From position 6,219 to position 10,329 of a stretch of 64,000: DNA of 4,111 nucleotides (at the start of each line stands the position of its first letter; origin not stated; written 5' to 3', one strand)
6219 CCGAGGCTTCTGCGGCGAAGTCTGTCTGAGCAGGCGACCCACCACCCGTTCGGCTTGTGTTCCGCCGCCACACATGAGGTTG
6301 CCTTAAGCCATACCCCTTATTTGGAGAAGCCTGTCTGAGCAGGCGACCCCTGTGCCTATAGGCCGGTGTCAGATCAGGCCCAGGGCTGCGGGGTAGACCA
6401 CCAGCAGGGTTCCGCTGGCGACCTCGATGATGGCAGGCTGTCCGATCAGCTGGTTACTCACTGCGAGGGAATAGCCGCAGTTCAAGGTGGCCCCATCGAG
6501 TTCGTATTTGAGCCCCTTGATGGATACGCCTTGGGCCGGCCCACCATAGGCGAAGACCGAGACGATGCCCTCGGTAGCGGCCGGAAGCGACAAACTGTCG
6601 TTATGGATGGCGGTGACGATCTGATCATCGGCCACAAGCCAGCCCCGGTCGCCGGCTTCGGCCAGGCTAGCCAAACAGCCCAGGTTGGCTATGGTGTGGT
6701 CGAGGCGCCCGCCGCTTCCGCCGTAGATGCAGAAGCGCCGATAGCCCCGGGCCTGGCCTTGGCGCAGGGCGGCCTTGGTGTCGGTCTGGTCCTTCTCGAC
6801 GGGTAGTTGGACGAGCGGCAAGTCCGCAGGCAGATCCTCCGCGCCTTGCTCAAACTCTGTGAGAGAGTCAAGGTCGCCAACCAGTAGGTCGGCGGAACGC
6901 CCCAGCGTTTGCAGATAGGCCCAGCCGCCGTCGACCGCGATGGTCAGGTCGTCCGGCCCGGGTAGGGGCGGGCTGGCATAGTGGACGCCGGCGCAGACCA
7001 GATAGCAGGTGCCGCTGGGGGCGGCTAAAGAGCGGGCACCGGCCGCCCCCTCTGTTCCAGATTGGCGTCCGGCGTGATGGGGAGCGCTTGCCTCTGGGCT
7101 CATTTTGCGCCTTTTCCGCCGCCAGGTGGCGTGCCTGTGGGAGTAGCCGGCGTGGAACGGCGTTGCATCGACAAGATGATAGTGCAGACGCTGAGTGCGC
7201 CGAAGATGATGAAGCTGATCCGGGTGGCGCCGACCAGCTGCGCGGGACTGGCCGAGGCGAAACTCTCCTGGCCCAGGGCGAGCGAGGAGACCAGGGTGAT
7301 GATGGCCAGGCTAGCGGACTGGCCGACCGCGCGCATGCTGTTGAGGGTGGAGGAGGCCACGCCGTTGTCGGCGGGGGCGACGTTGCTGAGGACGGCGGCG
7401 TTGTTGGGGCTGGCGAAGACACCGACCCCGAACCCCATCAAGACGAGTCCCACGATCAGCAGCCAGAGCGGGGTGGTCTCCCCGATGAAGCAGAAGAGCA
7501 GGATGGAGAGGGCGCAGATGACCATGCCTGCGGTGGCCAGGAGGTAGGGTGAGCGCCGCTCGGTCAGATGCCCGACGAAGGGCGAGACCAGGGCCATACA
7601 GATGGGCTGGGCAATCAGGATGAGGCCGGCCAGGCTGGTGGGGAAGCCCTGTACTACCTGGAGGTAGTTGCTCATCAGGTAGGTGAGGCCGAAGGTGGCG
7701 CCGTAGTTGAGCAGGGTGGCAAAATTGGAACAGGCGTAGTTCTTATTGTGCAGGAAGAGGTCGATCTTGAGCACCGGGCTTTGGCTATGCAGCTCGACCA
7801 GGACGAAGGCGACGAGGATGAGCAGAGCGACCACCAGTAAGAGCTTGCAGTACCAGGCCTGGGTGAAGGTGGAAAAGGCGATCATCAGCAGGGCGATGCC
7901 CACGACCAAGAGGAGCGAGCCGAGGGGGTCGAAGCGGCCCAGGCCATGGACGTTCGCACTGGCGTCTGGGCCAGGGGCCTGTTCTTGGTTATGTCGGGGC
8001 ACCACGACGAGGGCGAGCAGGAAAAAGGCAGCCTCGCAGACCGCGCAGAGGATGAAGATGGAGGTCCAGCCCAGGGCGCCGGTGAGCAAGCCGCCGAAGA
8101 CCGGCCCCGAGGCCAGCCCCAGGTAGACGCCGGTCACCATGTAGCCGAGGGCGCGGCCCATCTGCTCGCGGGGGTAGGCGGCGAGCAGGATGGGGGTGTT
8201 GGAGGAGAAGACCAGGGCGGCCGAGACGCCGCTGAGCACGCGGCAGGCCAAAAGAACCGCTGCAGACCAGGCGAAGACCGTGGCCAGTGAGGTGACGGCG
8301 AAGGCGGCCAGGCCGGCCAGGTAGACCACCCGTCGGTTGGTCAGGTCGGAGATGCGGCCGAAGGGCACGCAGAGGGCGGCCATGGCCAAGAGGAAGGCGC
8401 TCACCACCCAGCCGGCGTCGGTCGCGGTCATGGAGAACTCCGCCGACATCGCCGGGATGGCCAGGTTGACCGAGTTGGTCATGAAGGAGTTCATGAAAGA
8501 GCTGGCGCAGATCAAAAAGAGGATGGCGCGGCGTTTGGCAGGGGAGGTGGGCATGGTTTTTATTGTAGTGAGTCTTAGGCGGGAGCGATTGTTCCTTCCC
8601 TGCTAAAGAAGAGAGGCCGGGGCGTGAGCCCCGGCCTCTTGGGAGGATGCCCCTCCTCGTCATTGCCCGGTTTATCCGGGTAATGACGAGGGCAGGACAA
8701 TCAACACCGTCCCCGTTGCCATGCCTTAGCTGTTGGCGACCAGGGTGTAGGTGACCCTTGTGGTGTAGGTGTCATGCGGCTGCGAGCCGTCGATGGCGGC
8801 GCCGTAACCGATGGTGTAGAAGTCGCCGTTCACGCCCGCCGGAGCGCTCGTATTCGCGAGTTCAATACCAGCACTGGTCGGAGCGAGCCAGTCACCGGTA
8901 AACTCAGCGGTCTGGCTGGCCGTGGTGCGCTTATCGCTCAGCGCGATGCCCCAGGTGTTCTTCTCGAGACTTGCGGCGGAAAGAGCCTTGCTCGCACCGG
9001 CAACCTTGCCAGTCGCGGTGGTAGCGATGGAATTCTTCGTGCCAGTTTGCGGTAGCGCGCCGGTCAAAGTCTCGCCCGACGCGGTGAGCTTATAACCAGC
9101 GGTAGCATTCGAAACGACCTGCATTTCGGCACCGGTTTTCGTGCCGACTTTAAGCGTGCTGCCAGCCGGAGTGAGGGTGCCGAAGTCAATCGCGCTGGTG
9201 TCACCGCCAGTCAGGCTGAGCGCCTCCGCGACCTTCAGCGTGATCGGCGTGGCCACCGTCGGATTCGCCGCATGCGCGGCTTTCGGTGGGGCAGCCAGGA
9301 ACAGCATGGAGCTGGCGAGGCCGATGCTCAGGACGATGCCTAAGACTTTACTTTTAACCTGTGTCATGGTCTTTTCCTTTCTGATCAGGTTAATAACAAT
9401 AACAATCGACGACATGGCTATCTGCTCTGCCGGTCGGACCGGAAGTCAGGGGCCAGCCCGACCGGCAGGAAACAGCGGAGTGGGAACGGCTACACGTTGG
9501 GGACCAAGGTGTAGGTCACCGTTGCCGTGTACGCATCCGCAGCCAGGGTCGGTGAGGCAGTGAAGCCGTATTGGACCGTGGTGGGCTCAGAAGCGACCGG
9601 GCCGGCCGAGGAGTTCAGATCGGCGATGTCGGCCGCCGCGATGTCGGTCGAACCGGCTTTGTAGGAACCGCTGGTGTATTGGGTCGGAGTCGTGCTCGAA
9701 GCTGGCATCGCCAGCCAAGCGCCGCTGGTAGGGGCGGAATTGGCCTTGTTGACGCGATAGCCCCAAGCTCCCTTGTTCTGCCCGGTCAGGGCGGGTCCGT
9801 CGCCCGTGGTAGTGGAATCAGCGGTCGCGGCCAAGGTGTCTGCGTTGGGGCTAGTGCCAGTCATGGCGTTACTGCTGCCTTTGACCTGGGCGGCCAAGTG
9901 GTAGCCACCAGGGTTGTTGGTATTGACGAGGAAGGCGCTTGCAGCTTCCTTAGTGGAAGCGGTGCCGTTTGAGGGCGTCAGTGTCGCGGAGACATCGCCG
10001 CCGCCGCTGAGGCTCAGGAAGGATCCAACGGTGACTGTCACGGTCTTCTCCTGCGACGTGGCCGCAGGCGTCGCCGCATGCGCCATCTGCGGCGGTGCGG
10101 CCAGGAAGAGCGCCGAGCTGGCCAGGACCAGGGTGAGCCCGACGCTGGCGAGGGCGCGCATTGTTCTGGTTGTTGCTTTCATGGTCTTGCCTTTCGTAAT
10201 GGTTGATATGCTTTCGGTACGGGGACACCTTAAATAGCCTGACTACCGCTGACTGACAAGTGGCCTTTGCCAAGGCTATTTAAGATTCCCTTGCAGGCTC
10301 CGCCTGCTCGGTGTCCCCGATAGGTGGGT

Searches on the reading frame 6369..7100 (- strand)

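Call 20: search_protein_families(library=pfam, proteins=[window:6369-7100:-], max_evalue=0.01)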
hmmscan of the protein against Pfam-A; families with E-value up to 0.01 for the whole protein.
window:6369-7100:- (243 aa): 2 families
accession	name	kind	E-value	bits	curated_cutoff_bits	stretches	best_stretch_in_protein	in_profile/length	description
PF04263.21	TPK_catalytic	-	6.4e-18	65.2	30.7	1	51-147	9-105/113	Thiamin pyrophosphokinase, catalytic domain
PF04265.19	TPK_B1_binding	-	5.5e-12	45.6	22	1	179-232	13-67/67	Thiamin pyrophosphokinase, vitamin B1 binding domain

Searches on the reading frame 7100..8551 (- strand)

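Call 20: search_protein_families(library=pfam, proteins=[window:7100-8551:-], max_evalue=0.01)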
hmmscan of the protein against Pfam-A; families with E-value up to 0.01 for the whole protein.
window:7100-8551:- (483 aa): 5 families
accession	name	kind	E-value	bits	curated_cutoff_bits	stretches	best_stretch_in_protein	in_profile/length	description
PF07690.21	MFS_1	-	5.8e-49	167.3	33.4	2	15-237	2-221/347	Major Facilitator Superfamily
PF06779.20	MFS_4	-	1.5e-06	28.3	26.3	1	30-192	14-179/364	Uncharacterised MFS-type transporter YbfB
PF00083.30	Sugar_tr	-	1.3e-05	24.7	22.3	2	317-411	60-151/452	Sugar (and other) transporter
PF05977.19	MFS_3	-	0.0016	17.4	27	1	29-191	30-196/524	Transmembrane secretion effector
PF03209.21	PUCC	-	0.0066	16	21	1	329-397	267-335/401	PUCC protein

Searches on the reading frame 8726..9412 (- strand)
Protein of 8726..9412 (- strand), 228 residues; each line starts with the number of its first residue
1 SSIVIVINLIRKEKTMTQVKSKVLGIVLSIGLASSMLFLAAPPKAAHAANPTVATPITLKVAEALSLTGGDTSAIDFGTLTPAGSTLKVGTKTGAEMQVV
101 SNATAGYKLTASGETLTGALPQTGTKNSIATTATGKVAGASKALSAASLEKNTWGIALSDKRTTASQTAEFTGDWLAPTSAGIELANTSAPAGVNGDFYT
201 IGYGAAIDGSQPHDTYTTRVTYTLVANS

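Call 20: search_protein_families(library=pfam, proteins=[window:8726-9412:-], max_evalue=0.01)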
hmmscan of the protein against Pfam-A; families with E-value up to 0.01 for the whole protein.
window:8726-9412:- (228 aa): 0 families

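Call 48: search_protein_families(library=pfam, proteins=[window:8726-9412:-], max_evalue=10)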
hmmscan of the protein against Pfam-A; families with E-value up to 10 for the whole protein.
window:8726-9412:- (228 aa): 0 families

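Call 49: search_protein_families(library=ncbifam, proteins=[window:8726-9412:-], max_evalue=10)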
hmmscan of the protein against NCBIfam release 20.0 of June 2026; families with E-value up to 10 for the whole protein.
window:8726-9412:- (228 aa): 2 families
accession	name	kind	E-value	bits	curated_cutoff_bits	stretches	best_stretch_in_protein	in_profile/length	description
NF058581.1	CPR_Pam_pilin_C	domain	0.00028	21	55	1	72-227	3-147/148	Pam pilus system pilin subunit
TIGR01167.1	LPXTG_anchor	domain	7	7.5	15.9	1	120-135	2-17/34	LPXTG cell wall anchor domain-containing protein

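Call 70: predict_structure(alignment_id=A4)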
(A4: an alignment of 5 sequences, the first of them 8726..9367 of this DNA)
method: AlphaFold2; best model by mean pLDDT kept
length: 213 residues; sequences in the alignment: 5
mean_pLDDT: 53.1   pTM: 0.51
mean pLDDT of the five models: 53.1, 49.5, 47.0, 45.1, 44.7
residues with pLDDT >= 90: 0; 70-90: 50; 50-70: 67; < 50: 96
segments of 3 or more residues with pLDDT < 50: 1-42, 47-81, 106-108, 120-128, 151-153
pLDDT, mean of each block of 10 residues (from residue 1): 37 35 39 32 47 40 35 37 54 73 57 62 42 69 62 56 72 57 66 67 72 67
secondary structure, 60 per line:
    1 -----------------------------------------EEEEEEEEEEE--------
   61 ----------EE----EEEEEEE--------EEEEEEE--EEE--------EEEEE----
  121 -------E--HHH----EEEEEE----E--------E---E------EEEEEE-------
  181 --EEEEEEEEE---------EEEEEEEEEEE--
elements in order: E42-52 E77-83 E92-98 E101-103 E112-116 E138-143 E168-173 E183-191 E201-211

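Call 73: fold_search(model_id=the predicted structure, library=pdb)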
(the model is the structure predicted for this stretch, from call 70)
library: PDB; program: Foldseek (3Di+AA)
matches with E <= 10: 94; with E <= 0.001: 0
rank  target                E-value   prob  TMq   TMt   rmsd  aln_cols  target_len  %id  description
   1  2m5g_MODEL_1_A        5.8e-02  0.47  0.30  0.37  10.7       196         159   12  Solution structure of FimA wt (released 2013-11-13)
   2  6r7e                  1.4e-01  0.41  0.32  0.40   8.1       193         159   11  N-terminally reversed variant of FimA E. coli with alanine insertion at position 20 (released 2020-05-06)
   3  6r74                  1.9e-01  0.30  0.31  0.38  11.4       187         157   12  N-terminally reversed variant of FimA E. coli (released 2020-05-06)
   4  5nkt                  2.0e-01  0.23  0.28  0.36  11.8       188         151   12  FimA wt from E. coli (released 2018-05-16)
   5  5lp9                  2.2e-01  0.33  0.34  0.41  10.0       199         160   12  FimA wt from S. flexneri (released 2017-12-20)
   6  6erj_B                2.4e-01  0.35  0.28  0.35  11.7       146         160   16  Self-complemented FimA subunit from Salmonella enterica (released 2019-01-30)
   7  2jty_MODEL_1_A        3.4e-01  0.08  0.20  0.22  21.7       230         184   10  Self-complemented variant of FimA, the main subunit of type 1 pilus (released 2008-08-12)
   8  6ygq_B                3.4e-01  0.05  0.12  0.17  16.7       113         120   11  EclA N-terminal domain; PllA-like lectin (released 2021-04-07)
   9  8psv_A                8.1e-01  0.13  0.25  0.30  12.1       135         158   12  2.7 A cryo-EM structure of in vitro assembled type 1 pilus rod (released 2024-04-10)
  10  6ygq_D                8.1e-01  0.04  0.13  0.19  17.1       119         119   13  EclA N-terminal domain; PllA-like lectin (released 2021-04-07)
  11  6mkb_A                8.6e-01  0.07  0.20  0.26  12.1       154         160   16  Crystal structure of murine 4-1BB ligand (released 2018-12-19)
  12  5ofz_A                8.6e-01  0.03  0.14  0.20  15.5       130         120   12  PllA lectin, apo (released 2017-10-04)
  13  9fxa_K                9.7e-01  0.12  0.29  0.37  11.8       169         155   16  Cryo-EM structure of the type 1 pilus rod as part of the FimI-bound usher complex (FimDHGFAnIC - body 1) (released 2025-06-04)
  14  2hb0_B                1.0e+00  0.04  0.22  0.15  18.3       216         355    7  Crystal Structure of CfaE, the Adhesive Subunit of CFA/I Fimbria of Enterotoxigenic Escherichia coli (released 2007-06-26)
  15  3ks7_A                1.1e+00  0.03  0.17  0.10  21.6       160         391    8  Crystal structure of Putative Peptide:N-glycosidase F (PNGase F) (YP_210507.1) from Bacteroides fragilis NCTC 9343 at  (released 2009-12-15)
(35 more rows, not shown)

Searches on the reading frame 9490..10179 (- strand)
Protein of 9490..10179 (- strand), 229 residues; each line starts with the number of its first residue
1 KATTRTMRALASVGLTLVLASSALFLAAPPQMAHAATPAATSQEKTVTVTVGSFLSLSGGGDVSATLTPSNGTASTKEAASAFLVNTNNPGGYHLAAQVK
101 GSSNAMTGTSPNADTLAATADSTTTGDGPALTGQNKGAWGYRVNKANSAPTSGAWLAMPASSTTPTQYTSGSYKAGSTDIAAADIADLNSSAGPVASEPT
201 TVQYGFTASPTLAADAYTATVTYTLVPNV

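Call 20: search_protein_families(library=pfam, proteins=[window:9490-10179:-], max_evalue=0.01)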
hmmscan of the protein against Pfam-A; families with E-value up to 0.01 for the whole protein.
window:9490-10179:- (229 aa): 0 families

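Call 48: search_protein_families(library=pfam, proteins=[window:9490-10179:-], max_evalue=10)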
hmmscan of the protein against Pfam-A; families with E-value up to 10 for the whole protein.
window:9490-10179:- (229 aa): 0 families

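Call 49: search_protein_families(library=ncbifam, proteins=[window:9490-10179:-], max_evalue=10)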
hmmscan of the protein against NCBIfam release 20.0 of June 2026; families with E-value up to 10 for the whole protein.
window:9490-10179:- (229 aa): 0 families

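Call 55: search_protein_families(library=ncbifam, alignment_id=A3, max_evalue=1)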
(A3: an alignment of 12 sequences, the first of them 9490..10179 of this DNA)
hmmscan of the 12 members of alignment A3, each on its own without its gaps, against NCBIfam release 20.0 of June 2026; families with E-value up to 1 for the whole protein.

A. member 1, window:9490-10179:- (229 aa): 0 families

B. families by the number of members that match (of 12 scanned): 5 families
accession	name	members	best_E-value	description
NF058581.1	CPR_Pam_pilin_C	4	0.00012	Pam pilus system pilin subunit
TIGR00199.1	PncC_domain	1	0.0075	nicotinamide-nucleotide amidohydrolase family protein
NF001813.0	PRK00549.1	1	0.022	competence/damage-inducible protein A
NF002975.0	PRK03661.1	1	0.042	nicotinamide-nucleotide amidase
NF008452.0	PRK11303.1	1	0.22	catabolite repressor/activator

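Call 56: search_solved_structures(query=A3, max_evalue=10, show_alignments=2)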
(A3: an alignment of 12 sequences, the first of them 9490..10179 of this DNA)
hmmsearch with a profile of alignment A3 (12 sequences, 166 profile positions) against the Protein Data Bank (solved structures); distinct sequences matched with E-value up to 10: 1.
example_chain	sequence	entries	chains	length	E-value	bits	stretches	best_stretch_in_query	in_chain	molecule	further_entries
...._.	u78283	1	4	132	0.73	13.3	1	121-164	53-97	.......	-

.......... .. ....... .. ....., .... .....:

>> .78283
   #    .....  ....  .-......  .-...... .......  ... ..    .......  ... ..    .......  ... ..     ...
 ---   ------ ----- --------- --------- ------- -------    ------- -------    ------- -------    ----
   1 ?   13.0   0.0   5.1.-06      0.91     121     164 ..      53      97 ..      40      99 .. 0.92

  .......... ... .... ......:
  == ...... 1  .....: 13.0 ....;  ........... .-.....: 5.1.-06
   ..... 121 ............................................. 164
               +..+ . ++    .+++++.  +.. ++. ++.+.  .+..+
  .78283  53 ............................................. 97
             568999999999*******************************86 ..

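Call 57: find_homologous_proteins(query=A3, max_evalue=0.001)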
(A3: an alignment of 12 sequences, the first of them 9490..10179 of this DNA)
Query A3 (12 sequences) (229 aa, profile of the alignment): 4 proteins with E <= 0.001 among 8000 candidates.
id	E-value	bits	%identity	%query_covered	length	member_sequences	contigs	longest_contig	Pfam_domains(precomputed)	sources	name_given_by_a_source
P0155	6.1e-36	142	100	97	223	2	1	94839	-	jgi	jgi:hypothetical protein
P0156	2.3e-26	111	33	98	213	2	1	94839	-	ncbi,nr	ncbi:MAG: hypothetical protein LBL67_02005 [Coriobacteriales bacterium]|nr:hypothetical protein [Cor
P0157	7.0e-12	64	27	80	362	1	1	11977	-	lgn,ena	-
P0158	2.0e-11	62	32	81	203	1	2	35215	-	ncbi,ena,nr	ncbi:hypothetical protein FWG95_02180 [Candidatus Saccharibacteria bacterium]|nr:hypothetical protei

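Call 58: search_protein_families(library=ncbifam, proteins=[P0157, P0158, P0156, P0155], max_evalue=1)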
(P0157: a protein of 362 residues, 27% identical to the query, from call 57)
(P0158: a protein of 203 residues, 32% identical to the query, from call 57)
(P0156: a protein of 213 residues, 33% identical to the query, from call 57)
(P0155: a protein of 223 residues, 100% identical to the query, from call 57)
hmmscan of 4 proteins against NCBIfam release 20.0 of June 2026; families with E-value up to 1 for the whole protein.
P0157 (362 aa): 1 family
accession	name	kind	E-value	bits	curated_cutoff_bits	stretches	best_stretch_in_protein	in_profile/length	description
NF008592.0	PRK11559.1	equivalog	0.053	12.8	397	1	91-142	211-262/296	2-hydroxy-3-oxopropionate reductase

P0158 (203 aa): 1 family
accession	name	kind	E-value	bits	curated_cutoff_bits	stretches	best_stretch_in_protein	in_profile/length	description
NF058581.1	CPR_Pam_pilin_C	domain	0.0051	16.9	55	1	52-202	3-146/148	Pam pilus system pilin subunit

P0156 (213 aa): 1 family
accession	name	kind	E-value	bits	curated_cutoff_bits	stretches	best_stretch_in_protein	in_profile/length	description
NF058581.1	CPR_Pam_pilin_C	domain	0.00025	21.2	55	1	57-212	3-147/148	Pam pilus system pilin subunit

P0155 (223 aa): 0 families

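Call 61: find_encoding_contigs(protein=P0158, flank=10000, max_places=3)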
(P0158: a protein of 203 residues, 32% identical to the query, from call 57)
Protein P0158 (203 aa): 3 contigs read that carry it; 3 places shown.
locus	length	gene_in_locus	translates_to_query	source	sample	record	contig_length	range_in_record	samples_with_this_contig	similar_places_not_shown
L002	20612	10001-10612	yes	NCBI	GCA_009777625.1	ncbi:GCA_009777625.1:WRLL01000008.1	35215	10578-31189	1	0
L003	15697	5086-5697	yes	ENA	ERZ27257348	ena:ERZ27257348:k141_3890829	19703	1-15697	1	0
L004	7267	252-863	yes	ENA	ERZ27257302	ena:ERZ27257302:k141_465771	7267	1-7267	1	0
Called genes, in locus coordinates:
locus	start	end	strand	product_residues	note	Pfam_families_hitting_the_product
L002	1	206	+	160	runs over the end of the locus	PF00072:Response_reg (weak)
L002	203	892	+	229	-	PF11967:RecO_N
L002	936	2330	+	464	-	PF00587:tRNA-synt_2b, PF03129:HGTP_anticodon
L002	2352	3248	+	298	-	PF00795:CN_hydrolase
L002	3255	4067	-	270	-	PF00800:PDT, PF01842:ACT (faint)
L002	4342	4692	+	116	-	PF04343:DUF488, PF22751:DUF488-N3a, PF22752:DUF488-N3i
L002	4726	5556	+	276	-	PF04203:Sortase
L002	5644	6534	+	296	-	-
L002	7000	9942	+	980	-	PF13229:Beta_helix (weak), PF05048:NosD (weak), PF13229:Beta_helix (weak), PF17957:Big_7, PF00041:fn3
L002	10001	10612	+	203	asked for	-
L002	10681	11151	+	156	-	PF00075:RNase_H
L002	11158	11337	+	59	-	-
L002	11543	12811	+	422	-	-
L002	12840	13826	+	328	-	PF16162:KwaB (weak)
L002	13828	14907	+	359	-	-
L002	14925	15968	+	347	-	-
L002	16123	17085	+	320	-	PF14102:Caps_synth_CapC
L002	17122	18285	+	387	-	PF08245:Mur_ligase_M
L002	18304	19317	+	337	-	PF01933:CofD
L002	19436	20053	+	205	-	-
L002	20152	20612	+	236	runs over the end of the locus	PF01182:Glucosamine_iso, PF04198:Sugar-bind (weak)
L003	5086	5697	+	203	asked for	-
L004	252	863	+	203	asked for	-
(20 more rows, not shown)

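Call 96: search_dna_similar(query=window:9490-10179:-, collection=plasmids, mode=protein, max_evalue=10, max_rows=15)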
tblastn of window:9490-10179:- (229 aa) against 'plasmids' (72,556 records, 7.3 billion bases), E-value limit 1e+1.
Records with a match: 1; places in all: 1; records where one place covers at least 80% of the query: 0.
Best place of each record, by identity: <60% 1.
By first word of the organism name: Polaromonas 1.
By predicted mobility (MOB-suite, as given by PLSDB): non-mobilizable 1.
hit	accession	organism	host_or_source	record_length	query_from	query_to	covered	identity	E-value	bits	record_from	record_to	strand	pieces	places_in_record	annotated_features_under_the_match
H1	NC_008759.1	Polaromonas naphthalenivorans CJ2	-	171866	138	199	27%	36.9%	4e+0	36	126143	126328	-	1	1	none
